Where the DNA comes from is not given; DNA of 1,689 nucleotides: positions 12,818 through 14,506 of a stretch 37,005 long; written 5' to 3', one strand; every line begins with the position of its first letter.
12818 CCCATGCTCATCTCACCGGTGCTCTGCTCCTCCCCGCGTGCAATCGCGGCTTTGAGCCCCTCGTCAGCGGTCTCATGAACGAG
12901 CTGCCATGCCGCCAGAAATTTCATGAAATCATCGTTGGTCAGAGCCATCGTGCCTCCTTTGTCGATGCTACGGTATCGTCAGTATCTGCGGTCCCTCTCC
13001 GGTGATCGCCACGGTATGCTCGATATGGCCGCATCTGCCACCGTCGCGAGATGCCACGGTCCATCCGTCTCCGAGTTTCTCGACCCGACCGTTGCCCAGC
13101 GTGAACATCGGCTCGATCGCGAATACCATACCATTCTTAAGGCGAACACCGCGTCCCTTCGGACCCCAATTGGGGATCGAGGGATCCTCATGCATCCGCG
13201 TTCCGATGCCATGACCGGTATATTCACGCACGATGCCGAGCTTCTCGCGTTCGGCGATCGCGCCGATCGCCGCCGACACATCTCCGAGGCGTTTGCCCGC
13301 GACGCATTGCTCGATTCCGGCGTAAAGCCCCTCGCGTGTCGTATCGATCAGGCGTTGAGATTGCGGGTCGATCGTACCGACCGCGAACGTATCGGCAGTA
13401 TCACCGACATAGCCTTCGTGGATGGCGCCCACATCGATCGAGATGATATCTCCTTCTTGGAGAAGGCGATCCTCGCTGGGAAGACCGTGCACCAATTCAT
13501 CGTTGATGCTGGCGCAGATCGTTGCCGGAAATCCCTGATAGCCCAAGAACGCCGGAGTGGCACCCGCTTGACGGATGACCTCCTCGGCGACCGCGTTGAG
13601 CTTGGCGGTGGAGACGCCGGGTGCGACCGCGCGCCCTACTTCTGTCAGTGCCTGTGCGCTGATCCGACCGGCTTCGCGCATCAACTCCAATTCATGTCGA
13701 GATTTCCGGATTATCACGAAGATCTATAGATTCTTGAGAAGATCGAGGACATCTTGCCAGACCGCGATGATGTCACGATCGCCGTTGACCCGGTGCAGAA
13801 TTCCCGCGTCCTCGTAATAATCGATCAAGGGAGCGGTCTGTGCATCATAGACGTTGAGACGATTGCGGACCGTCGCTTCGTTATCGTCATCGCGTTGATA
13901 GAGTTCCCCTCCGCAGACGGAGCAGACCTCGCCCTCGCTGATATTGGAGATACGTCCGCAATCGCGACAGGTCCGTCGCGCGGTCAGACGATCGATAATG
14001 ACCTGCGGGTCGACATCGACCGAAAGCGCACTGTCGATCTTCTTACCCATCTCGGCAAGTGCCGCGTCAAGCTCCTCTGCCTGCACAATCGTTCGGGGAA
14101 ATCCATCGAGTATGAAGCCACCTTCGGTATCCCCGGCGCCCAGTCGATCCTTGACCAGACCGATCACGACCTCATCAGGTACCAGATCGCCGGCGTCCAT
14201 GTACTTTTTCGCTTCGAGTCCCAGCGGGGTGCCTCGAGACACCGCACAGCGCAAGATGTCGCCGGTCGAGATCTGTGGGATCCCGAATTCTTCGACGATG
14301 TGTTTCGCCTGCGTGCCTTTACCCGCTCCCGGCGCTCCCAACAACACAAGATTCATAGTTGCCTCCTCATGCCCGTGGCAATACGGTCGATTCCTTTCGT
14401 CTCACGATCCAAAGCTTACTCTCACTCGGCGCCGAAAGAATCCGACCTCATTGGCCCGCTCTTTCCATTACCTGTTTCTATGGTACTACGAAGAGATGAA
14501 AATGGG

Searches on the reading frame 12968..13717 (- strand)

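Call 9: search_protein_families(library=pfam, proteins=[window:12968-13717:-])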
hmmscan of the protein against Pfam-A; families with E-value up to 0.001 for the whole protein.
window:12968-13717:- (249 aa): 1 family
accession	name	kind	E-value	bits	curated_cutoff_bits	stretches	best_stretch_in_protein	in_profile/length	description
PF00557.29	Peptidase_M24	-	2.7e-52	178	23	1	11-239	1-207/208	Metallopeptidase family M24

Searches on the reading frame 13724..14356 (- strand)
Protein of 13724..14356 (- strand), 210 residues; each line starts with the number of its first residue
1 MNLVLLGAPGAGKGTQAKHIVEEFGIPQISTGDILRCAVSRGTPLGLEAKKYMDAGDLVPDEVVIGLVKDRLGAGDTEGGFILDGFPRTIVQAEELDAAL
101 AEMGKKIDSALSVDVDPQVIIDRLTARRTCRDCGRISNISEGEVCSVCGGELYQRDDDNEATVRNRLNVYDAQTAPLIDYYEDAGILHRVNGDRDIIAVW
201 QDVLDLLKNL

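Call 9: search_protein_families(library=pfam, proteins=[window:13724-14356:-])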
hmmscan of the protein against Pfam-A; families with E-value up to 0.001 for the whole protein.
window:13724-14356:- (210 aa): 5 families
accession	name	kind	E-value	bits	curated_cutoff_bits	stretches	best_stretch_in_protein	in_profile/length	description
PF00406.28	ADK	-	1.6e-56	191.1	26.8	1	5-185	1-150/151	Adenylate kinase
PF13207.12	AAA_17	-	4e-30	105.3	27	1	6-129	1-124/136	AAA domain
PF05191.20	ADK_lid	-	2.6e-07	30.9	26.6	1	127-157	1-36/36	Adenylate kinase, active site lid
PF13238.12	AAA_18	-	1.5e-05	25.9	29.4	1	4-131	2-115/128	AAA domain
PF13671.12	AAA_33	-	0.00017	22.4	27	1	4-129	3-120/143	AAA domain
